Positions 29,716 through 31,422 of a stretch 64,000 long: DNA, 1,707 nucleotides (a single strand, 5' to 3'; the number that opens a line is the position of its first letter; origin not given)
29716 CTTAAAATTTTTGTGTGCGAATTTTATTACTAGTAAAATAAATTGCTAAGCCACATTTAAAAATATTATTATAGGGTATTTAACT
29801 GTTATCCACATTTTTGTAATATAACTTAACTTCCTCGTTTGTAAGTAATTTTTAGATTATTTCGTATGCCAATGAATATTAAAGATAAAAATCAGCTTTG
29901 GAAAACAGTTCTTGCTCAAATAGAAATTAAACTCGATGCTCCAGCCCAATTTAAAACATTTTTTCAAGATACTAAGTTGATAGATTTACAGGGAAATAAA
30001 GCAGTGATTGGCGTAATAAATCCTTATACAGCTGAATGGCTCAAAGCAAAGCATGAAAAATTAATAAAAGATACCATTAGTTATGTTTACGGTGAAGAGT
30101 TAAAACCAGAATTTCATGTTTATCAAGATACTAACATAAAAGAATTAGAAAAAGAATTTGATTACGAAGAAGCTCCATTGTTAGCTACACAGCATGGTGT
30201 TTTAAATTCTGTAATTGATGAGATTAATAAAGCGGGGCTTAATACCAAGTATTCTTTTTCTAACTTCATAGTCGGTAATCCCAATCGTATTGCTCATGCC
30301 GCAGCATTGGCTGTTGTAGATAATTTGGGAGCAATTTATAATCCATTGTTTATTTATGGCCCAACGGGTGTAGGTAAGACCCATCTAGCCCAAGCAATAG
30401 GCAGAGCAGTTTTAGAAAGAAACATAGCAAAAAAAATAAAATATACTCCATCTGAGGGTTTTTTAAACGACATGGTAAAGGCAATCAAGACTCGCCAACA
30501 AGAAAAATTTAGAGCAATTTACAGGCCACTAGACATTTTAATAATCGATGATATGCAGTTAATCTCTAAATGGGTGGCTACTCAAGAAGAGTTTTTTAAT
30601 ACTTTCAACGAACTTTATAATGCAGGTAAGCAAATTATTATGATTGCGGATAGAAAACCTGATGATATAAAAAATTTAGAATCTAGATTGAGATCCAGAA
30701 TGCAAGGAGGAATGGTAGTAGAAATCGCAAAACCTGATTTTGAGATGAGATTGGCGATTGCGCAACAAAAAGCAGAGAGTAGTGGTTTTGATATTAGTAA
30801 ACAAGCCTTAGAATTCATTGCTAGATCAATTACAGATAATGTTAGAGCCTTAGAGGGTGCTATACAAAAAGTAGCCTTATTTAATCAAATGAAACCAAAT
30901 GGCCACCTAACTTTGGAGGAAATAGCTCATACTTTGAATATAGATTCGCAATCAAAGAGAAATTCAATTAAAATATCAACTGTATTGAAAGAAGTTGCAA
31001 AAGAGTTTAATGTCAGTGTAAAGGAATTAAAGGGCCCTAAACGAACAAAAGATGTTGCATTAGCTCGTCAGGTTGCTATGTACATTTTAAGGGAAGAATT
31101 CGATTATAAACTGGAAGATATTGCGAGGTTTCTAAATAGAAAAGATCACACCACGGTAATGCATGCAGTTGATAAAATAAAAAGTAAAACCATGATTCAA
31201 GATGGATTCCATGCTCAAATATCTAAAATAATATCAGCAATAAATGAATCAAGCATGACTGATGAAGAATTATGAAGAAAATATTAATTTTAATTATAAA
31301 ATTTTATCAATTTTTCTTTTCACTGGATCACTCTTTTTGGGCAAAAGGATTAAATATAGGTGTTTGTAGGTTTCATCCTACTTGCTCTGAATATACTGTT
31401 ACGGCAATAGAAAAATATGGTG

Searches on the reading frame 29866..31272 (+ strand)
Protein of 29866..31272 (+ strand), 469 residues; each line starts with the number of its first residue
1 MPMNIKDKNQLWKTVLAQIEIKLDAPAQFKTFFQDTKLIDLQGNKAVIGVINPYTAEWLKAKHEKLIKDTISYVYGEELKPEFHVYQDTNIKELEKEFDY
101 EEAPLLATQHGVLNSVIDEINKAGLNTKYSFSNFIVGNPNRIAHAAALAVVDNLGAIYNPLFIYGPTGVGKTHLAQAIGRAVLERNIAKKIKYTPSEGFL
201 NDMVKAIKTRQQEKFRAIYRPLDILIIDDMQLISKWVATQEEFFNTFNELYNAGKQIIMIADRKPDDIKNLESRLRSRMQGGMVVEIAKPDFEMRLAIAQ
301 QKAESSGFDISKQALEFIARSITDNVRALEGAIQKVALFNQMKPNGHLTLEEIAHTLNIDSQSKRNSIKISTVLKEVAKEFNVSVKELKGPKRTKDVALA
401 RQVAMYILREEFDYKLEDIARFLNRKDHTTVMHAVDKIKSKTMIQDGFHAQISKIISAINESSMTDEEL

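Call 14: search_protein_families(library=pfam, proteins=[window:29866-31272:+], max_evalue=0.00001)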
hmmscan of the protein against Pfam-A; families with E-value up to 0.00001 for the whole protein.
window:29866-31272:+ (469 aa): 5 families
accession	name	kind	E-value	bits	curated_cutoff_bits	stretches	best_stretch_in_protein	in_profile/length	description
PF00308.24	Bac_DnaA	-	9.6e-58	195.4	23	1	125-285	1-161/162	Bacterial DnaA ATPAse domain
PF08299.17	Bac_DnaA_C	-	3.5e-25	88.3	31.5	1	371-438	2-69/69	Bacterial dnaA protein helix-turn-helix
PF01695.23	IstB_IS21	-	1e-09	38.7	24.1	1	139-258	77-190/238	IstB-like ATP binding protein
PF00004.35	AAA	-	1.4e-08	35.7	21.2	1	162-280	2-124/131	ATPase family associated with various cellular activities (AAA)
PF13401.12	AAA_22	-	9.7e-07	29.6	27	0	161-257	8-116/130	AAA domain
